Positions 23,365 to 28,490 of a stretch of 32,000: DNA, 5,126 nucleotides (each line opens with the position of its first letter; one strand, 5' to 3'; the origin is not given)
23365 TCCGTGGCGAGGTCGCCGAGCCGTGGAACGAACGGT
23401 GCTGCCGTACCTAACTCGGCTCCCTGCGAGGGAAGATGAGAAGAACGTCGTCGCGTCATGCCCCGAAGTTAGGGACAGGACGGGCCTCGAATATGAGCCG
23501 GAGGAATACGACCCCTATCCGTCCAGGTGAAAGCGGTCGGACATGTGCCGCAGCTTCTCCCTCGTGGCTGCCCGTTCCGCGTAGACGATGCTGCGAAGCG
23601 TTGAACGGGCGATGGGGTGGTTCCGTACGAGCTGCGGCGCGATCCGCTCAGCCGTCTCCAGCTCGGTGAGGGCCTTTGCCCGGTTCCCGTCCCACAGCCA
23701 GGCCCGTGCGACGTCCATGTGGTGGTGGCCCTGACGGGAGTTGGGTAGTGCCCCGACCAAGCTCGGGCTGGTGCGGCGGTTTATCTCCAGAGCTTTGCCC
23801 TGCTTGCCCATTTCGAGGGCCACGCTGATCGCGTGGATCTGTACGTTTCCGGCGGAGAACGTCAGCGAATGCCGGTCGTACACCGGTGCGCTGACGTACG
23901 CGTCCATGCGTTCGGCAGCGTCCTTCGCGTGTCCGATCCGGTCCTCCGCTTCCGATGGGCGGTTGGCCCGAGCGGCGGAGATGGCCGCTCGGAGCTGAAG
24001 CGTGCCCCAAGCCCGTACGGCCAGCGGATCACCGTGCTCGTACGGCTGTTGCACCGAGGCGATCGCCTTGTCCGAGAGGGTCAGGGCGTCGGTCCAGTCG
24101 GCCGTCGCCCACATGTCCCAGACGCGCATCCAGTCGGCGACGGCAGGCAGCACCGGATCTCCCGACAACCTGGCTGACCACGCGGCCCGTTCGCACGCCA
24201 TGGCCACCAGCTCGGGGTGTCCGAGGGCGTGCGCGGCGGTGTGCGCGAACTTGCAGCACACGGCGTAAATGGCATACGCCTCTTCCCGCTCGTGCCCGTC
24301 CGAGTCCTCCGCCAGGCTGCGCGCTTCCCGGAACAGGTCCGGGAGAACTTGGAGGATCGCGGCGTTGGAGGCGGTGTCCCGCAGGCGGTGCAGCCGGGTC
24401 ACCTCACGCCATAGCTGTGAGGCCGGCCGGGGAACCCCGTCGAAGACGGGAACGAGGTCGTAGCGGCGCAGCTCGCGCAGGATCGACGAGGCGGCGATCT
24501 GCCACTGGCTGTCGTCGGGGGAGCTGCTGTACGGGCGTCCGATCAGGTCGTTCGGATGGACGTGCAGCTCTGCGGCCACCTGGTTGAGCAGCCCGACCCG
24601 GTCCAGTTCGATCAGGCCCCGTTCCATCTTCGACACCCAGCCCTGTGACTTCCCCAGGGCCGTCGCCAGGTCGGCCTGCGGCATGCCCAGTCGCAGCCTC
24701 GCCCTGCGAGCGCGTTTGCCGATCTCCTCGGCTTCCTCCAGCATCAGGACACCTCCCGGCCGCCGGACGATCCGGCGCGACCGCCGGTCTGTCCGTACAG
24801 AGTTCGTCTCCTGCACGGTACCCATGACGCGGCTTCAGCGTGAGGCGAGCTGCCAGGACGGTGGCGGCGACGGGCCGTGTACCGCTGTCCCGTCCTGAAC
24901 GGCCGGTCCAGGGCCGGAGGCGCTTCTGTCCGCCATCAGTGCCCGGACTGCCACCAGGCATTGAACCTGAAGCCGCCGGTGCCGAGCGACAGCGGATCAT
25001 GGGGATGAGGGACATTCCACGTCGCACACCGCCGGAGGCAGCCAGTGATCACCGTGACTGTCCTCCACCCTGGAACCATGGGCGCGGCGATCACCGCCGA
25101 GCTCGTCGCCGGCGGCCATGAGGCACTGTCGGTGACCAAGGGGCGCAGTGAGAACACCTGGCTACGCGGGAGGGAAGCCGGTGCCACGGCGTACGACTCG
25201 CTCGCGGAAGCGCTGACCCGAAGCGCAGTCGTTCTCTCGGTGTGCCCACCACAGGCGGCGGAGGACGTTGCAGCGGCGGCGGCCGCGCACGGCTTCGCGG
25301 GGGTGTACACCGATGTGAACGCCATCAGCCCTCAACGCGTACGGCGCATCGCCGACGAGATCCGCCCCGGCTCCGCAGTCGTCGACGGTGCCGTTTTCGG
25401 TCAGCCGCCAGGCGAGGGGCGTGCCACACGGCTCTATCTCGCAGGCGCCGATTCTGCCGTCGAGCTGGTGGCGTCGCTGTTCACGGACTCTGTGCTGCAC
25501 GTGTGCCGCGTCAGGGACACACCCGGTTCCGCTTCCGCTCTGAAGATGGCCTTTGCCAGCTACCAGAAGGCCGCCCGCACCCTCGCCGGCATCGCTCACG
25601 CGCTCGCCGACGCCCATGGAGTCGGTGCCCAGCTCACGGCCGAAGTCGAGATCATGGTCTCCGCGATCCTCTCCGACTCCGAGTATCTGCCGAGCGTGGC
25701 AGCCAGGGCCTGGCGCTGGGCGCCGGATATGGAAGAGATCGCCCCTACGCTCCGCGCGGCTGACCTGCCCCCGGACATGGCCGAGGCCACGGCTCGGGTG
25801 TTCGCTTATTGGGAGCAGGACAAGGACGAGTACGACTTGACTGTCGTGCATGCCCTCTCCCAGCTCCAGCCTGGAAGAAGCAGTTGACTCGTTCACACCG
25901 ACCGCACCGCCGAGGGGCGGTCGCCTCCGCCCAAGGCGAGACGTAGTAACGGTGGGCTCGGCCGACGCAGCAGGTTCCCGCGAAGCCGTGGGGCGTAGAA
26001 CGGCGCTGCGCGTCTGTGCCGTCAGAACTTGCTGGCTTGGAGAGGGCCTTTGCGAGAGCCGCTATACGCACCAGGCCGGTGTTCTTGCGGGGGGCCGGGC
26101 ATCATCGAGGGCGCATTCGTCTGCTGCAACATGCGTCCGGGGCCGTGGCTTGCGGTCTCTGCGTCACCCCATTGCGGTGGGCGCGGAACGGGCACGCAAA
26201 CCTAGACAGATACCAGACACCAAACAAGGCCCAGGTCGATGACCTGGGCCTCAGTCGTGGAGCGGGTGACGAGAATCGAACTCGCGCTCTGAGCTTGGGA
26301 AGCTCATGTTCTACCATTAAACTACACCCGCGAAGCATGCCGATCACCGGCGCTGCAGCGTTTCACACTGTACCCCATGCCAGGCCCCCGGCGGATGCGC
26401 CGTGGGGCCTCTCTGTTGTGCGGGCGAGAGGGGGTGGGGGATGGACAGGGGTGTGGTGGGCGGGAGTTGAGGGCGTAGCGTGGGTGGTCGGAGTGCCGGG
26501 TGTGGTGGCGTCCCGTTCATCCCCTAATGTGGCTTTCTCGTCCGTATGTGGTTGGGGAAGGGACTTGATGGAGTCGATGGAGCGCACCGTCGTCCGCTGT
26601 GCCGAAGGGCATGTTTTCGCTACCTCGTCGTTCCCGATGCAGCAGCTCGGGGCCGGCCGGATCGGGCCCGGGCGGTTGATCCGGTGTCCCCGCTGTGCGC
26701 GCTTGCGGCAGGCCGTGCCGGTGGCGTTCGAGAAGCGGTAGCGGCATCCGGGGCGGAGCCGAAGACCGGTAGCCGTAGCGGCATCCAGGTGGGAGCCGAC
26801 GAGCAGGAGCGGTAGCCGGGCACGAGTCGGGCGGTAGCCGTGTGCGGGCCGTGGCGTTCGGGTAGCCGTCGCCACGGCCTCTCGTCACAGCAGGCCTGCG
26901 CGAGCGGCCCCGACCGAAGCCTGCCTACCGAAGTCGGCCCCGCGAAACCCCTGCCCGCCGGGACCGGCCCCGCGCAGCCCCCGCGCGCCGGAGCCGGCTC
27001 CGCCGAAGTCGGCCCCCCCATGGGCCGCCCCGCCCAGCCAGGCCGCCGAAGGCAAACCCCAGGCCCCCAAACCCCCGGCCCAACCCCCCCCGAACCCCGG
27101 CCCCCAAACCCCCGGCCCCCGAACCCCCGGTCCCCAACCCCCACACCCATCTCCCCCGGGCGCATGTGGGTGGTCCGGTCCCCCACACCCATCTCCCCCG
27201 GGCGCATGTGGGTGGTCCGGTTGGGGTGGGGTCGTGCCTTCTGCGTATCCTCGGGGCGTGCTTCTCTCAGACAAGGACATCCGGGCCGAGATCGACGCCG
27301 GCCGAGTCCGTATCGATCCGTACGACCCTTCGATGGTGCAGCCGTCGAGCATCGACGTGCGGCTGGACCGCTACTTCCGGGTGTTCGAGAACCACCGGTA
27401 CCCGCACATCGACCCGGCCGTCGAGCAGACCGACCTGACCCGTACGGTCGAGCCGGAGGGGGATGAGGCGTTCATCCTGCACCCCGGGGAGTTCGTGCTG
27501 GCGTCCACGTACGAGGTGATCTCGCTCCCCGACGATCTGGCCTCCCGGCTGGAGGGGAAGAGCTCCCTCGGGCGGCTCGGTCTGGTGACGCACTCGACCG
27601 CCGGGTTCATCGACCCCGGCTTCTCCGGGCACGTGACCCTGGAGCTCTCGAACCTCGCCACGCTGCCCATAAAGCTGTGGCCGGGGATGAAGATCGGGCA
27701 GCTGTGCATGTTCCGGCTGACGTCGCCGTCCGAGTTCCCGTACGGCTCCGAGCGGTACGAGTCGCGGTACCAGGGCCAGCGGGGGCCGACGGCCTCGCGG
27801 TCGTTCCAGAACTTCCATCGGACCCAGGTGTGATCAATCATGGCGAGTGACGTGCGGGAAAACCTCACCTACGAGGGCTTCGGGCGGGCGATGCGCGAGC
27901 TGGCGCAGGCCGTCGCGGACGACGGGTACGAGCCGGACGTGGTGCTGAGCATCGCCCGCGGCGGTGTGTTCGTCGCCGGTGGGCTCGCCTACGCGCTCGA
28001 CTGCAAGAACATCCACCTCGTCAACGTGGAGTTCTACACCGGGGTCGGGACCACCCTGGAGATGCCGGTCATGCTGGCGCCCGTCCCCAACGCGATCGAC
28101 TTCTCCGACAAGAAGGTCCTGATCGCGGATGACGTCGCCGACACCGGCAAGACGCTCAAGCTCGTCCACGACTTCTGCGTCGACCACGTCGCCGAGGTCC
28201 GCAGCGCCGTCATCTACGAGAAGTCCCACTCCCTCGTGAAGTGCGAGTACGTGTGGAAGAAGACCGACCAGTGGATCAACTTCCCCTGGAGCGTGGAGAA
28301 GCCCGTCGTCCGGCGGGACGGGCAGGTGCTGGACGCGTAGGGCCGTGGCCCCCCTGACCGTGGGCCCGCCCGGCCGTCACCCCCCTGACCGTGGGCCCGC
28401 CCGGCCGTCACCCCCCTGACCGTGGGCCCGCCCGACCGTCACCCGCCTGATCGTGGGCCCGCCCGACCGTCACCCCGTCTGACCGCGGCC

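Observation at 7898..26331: Three extra copies of the 3' 42 nt of tRNA-Gly(CCC) divide the island into blocks: tandem accretion at one att site with no integrase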

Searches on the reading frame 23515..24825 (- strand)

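Call 9: search_protein_families(library=pfam, proteins=[window:23515-24825:-], max_evalue=0.01)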
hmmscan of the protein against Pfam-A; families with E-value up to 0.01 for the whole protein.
window:23515-24825:- (436 aa): 2 families
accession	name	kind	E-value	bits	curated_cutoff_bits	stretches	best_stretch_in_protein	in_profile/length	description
PF13560.12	HTH_31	-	9.5e-07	29.5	27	1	34-89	1-56/64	Helix-turn-helix domain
PF01381.28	HTH_3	-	1.2e-05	25.7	23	1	40-72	2-34/55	Helix-turn-helix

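Call 77: search_protein_families(library=padloc, proteins=[window:23515-24825:-], max_evalue=0.001)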
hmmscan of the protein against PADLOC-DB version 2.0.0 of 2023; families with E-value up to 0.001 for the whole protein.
window:23515-24825:- (436 aa): 1 family
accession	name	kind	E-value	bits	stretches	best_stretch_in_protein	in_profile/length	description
PDLC02926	HTH_VI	-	0.00051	18.2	0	35-93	2-59/92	-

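Call 78: search_protein_families(library=ncbifam, proteins=[window:23515-24825:-], max_evalue=0.001)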
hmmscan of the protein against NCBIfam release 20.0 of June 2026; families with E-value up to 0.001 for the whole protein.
window:23515-24825:- (436 aa): 3 families
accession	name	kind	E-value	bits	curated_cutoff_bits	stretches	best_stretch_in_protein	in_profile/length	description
NF006015.0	PRK08154.1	subfamily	1.3e-05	24.5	204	1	33-105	29-100/314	anaerobic benzoate catabolism transcriptional regulator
TIGR03070.1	couple_hipB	subfamily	1.4e-05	24.9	71.65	1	33-74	1-42/58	type II toxin-antitoxin system Y4mF family antitoxin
NF047948.1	male_kill_WMK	equivalog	0.00014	21.4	300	1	32-98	160-225/300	WO male-killing family protein Wmk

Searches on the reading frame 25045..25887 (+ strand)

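Call 9: search_protein_families(library=pfam, proteins=[window:25045-25887:+], max_evalue=0.01)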
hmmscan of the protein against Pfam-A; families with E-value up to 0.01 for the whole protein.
window:25045-25887:+ (280 aa): 3 families
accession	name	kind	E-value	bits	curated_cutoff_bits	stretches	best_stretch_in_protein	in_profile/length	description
PF09130.16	DUF1932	-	1.9e-15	57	25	1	188-255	1-69/70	Domain of unknown function (DUF1932)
PF03807.23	F420_oxidored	-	6.3e-05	23.9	21.6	1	6-79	4-79/94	NADP oxidoreductase coenzyme F420-dependent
PF03447.22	NAD_binding_3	-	0.0031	18.6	24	1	10-102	3-102/116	Homoserine dehydrogenase, NAD binding domain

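Call 77: search_protein_families(library=padloc, proteins=[window:25045-25887:+], max_evalue=0.001)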
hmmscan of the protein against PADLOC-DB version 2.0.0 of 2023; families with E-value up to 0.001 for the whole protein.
window:25045-25887:+ (280 aa): 0 families

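Call 78: search_protein_families(library=ncbifam, proteins=[window:25045-25887:+], max_evalue=0.001)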
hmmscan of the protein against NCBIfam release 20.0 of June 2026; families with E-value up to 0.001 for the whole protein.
window:25045-25887:+ (280 aa): 0 families

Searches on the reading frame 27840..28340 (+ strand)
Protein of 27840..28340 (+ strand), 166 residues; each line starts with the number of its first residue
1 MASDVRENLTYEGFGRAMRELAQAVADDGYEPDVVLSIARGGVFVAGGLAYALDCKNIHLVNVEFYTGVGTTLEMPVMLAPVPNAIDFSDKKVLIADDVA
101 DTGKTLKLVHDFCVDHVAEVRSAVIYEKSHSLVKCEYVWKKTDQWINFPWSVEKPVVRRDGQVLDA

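Call 10: search_protein_families(library=pfam, proteins=[window:27840-28340:+], max_evalue=0.01)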
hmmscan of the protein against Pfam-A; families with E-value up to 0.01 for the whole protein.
window:27840-28340:+ (166 aa): 1 family
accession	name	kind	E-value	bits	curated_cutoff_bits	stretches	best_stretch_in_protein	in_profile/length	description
PF00156.33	Pribosyltran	-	7.3e-25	87.6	26.3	1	14-153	11-154/158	Phosphoribosyl transferase domain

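Call 18: find_encoding_contigs(protein=window:27840-28340:+, flank=10000, max_places=10)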
Protein window:27840-28340:+ (166 aa): 1 contig read that carries it; 1 place shown.
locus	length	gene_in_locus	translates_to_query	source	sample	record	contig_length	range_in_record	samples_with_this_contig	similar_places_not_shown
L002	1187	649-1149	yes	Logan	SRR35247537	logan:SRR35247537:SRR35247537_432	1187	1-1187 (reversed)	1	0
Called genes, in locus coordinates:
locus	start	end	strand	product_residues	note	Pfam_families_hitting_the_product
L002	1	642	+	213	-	?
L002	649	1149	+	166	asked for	PF00156:Pribosyltran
